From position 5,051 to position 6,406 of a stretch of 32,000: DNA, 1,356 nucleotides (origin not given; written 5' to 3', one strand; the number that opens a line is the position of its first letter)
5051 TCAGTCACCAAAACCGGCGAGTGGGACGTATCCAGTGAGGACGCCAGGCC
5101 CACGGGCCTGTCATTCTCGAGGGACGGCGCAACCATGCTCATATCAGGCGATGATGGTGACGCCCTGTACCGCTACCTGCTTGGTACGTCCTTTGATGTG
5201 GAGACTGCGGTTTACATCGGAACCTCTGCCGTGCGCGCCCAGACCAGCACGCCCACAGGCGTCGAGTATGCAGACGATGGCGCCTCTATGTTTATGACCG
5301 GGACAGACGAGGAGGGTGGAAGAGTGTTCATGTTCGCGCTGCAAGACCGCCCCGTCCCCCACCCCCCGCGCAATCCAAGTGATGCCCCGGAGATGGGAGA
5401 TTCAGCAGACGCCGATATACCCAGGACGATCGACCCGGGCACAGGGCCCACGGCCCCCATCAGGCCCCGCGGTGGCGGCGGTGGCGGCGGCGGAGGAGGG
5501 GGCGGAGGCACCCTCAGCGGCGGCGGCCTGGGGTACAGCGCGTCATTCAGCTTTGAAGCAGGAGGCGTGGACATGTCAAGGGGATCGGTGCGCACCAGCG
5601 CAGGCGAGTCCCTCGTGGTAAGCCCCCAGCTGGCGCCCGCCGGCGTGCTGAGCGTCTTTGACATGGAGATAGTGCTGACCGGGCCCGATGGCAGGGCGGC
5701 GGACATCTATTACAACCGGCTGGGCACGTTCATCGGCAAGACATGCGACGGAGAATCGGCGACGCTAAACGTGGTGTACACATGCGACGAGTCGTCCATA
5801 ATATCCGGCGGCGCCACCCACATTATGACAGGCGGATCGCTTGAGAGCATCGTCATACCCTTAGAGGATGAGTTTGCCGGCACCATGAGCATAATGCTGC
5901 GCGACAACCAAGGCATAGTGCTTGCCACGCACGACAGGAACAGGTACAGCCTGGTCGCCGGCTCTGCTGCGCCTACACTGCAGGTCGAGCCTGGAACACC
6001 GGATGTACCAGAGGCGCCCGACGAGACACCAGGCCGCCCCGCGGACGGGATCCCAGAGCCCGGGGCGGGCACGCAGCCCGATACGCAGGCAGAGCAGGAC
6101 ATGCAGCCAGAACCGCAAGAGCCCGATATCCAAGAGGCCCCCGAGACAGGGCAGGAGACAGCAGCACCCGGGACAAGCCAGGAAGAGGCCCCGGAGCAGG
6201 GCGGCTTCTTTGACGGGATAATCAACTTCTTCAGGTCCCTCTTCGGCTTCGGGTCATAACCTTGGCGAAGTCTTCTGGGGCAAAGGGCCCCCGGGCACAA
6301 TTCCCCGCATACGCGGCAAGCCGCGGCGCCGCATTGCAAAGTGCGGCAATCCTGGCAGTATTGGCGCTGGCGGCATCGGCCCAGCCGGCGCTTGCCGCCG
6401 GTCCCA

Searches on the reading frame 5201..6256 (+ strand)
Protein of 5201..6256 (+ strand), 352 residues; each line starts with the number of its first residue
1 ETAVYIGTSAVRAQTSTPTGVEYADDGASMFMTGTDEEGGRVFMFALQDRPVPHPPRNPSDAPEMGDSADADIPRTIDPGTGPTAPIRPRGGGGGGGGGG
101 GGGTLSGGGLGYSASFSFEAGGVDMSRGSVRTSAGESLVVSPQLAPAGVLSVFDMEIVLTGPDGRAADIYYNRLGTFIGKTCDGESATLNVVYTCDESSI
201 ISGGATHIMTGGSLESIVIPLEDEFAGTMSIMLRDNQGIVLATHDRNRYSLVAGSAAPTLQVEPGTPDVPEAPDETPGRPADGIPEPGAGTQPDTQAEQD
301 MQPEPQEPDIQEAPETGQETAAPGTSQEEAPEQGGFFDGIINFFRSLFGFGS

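Call 43: search_protein_families(library=ncbifam, proteins=[window:5201-6256:+], max_evalue=1)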
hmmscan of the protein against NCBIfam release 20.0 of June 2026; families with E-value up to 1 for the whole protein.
window:5201-6256:+ (352 aa): 1 family
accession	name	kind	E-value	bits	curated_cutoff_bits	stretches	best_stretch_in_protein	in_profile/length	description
NF041171.1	Oxoac_fdxbeta_Archa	equivalog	0.2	10.9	423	1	232-263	96-127/296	2-oxoacid:ferredoxin oxidoreductase subunit beta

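Call 44: search_protein_families(library=pfam, proteins=[window:5201-6256:+], max_evalue=10)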
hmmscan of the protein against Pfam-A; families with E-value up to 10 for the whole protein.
window:5201-6256:+ (352 aa): 1 family
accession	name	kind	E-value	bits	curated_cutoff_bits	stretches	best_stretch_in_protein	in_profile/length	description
PF11983.13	FtsA_C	-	0.72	11.3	27.4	1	299-348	13-64/65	Cell division protein FtsA, C-terminal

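Call 79: find_homologous_proteins(query=window:5201-6256:+, max_evalue=0.001)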
Query window:5201-6256:+: 5888 candidates shared short words with the query, none scored E <= 0.001.
